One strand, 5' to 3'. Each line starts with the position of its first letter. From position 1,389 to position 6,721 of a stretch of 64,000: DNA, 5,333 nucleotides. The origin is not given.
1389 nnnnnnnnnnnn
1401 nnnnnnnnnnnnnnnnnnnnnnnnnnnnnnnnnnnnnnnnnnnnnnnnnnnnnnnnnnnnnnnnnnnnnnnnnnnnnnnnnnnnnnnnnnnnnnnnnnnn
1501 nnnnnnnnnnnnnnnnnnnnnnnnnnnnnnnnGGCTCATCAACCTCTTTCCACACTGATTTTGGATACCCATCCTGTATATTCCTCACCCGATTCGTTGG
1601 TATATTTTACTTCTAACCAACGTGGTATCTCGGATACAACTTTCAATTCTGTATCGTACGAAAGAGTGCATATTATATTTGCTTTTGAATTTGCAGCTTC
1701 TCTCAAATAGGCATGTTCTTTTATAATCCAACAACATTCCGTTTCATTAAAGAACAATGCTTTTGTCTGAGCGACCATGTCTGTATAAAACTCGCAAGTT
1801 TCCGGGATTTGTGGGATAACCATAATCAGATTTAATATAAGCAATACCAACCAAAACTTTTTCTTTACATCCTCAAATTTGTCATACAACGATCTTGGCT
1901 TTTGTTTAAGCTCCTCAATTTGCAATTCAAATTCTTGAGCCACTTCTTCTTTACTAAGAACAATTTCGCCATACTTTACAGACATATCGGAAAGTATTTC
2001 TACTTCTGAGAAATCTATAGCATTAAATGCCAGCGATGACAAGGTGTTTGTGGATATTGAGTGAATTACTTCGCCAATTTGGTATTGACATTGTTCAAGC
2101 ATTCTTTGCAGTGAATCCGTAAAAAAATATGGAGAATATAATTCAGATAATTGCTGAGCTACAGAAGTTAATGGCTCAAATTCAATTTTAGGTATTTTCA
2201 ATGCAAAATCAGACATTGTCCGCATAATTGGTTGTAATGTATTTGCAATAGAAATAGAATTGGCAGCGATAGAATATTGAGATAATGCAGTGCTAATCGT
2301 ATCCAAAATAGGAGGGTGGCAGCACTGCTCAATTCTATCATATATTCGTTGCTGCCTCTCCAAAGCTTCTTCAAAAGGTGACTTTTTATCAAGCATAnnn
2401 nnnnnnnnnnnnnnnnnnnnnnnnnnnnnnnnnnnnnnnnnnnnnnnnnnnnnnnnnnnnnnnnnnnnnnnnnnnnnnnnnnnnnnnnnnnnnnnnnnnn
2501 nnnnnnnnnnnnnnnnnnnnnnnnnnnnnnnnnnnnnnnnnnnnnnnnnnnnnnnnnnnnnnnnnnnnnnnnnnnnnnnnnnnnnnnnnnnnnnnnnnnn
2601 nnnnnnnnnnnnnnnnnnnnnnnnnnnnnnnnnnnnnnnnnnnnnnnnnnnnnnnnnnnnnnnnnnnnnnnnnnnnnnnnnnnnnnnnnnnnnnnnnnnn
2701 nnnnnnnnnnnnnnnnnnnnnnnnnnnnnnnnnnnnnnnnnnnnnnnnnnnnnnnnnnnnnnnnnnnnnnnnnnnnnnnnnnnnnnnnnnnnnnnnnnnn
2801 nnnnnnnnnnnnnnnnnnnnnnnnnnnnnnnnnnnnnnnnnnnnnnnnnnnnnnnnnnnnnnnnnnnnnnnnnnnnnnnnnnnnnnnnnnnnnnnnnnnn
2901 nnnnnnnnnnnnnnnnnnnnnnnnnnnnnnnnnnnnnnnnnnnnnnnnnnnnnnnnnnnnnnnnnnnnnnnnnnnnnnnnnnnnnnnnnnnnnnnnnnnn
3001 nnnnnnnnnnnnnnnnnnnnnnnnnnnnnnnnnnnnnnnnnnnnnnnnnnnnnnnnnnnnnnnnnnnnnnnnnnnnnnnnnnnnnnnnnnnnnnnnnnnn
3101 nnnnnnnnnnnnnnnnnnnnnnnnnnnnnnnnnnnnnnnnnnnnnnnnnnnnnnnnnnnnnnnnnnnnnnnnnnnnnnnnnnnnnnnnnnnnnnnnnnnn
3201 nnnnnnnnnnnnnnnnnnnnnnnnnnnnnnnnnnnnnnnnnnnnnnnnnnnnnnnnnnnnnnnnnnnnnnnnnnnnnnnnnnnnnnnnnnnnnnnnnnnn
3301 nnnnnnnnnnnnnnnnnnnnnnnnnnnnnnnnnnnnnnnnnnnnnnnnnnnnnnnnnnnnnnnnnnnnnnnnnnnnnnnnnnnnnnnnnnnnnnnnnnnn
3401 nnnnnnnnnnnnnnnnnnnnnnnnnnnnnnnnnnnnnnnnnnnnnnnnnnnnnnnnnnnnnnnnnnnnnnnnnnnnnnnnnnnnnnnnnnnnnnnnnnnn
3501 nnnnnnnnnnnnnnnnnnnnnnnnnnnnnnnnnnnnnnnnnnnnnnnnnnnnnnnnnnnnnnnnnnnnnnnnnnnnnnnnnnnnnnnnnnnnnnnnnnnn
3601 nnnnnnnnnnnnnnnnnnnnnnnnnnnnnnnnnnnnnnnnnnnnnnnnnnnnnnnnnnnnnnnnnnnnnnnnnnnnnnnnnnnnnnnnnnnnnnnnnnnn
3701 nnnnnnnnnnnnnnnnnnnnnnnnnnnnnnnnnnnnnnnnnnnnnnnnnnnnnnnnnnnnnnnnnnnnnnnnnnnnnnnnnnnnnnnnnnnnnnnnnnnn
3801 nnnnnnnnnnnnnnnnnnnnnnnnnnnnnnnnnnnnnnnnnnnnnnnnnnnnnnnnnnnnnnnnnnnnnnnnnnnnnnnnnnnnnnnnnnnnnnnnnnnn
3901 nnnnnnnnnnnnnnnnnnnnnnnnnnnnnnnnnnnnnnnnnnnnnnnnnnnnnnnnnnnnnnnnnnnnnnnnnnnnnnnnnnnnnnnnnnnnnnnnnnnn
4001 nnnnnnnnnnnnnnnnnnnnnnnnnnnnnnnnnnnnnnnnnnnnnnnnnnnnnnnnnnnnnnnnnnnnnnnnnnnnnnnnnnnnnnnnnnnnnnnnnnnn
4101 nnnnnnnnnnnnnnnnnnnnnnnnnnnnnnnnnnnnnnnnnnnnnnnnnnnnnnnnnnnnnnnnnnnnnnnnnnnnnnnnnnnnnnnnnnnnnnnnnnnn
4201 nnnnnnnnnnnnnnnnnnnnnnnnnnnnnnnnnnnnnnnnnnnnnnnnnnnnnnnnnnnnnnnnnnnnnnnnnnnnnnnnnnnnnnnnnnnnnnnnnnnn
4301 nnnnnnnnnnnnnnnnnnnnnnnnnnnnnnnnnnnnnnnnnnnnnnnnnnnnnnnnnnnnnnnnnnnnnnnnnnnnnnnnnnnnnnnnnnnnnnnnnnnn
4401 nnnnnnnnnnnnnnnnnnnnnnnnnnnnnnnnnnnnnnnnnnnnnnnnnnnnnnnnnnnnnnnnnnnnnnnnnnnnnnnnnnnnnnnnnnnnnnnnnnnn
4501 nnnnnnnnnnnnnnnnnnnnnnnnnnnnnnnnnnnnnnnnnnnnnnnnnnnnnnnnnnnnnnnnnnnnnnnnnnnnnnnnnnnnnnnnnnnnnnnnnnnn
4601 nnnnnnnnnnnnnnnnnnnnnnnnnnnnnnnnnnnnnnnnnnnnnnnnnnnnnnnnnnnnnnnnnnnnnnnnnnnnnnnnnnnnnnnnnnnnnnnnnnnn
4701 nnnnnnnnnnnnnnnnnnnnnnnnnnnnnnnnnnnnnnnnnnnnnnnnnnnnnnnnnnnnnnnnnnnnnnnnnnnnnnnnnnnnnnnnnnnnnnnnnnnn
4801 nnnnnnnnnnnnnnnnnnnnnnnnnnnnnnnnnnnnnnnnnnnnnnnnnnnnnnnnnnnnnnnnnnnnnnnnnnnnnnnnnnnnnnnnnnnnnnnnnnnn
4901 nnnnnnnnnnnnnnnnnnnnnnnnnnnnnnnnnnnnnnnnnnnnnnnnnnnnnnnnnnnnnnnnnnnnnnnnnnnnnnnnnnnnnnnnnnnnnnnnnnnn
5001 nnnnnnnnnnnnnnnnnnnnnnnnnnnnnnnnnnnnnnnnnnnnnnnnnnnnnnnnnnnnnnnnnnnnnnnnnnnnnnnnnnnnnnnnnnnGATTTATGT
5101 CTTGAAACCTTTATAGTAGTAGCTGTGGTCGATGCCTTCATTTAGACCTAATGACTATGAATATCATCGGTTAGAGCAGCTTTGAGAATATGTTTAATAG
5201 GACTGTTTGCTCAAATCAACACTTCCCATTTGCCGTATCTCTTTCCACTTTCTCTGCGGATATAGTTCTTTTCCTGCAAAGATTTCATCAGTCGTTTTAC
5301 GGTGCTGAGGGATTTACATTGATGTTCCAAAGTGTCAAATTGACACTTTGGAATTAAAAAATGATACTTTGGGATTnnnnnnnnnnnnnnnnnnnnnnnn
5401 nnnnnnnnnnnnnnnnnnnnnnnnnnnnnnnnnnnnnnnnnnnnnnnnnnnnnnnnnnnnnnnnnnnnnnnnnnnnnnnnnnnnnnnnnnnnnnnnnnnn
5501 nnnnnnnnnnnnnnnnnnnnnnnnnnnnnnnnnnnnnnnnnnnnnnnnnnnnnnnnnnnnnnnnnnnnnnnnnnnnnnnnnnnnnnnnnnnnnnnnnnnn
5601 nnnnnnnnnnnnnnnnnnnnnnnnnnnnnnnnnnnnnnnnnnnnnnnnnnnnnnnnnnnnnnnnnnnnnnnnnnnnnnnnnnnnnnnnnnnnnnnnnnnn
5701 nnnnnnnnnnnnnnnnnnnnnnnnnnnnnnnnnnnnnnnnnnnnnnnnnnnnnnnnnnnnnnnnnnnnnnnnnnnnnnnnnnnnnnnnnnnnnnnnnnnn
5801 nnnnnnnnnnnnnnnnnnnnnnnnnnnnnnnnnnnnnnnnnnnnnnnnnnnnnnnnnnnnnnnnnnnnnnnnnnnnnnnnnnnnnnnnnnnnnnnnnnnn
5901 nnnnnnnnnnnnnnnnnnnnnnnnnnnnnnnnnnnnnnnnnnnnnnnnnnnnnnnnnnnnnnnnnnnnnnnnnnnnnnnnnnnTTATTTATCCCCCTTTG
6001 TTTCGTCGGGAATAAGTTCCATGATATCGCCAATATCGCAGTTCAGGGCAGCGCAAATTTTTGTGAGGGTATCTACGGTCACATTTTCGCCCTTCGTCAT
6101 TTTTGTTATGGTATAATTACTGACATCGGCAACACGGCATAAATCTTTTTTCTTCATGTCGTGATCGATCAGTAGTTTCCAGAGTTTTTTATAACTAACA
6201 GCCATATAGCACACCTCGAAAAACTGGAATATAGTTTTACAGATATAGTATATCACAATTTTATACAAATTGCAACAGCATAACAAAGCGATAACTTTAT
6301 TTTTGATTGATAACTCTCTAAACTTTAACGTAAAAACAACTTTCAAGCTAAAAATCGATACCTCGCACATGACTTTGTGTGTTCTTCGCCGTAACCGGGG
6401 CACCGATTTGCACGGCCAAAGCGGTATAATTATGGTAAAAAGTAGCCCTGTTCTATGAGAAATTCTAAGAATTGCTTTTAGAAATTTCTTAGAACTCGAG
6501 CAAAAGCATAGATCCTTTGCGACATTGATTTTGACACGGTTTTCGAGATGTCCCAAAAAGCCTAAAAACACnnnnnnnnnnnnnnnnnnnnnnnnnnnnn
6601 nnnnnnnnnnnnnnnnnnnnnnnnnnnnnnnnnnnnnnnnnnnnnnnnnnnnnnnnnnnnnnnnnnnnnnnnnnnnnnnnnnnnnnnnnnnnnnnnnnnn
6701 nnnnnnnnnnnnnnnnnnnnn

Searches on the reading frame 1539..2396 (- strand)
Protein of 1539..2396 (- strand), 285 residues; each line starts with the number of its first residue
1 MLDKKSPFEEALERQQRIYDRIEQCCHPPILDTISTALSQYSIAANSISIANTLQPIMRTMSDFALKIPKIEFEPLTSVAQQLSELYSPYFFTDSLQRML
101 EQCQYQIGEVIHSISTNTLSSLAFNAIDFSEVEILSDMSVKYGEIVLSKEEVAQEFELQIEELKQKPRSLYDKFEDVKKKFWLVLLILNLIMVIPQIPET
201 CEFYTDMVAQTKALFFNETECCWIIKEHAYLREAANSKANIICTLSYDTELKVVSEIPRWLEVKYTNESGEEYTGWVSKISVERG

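Call 67: search_protein_families(library=pfam, proteins=[window:1539-2396:-], max_evalue=0.01)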
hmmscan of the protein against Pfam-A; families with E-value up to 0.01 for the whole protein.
window:1539-2396:- (285 aa): 2 families
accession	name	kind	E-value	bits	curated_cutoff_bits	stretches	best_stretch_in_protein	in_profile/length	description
PF08239.17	SH3_3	-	2e-07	31.5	27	1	229-279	3-50/54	Bacterial SH3 domain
PF23795.1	SH3_YKFC_2nd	-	0.0074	16.5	27.4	0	226-267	3-43/57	YKFC SH3b2 domain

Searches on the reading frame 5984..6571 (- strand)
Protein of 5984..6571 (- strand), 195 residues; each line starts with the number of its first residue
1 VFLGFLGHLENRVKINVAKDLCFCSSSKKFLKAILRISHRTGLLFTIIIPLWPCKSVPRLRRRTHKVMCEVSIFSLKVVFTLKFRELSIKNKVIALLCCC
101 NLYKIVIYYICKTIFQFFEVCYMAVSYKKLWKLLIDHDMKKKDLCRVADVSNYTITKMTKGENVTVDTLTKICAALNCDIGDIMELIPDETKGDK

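Call 67: search_protein_families(library=pfam, proteins=[window:5984-6571:-], max_evalue=0.01)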
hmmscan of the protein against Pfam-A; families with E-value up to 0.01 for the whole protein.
window:5984-6571:- (195 aa): 2 families
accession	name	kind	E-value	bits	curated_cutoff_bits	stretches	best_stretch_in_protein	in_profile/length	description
PF13443.12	HTH_26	-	1.3e-20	73.8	22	1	129-189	1-63/63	Cro/C1-type HTH DNA-binding domain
PF01381.28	HTH_3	-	3e-05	24.4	23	1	135-182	6-54/55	Helix-turn-helix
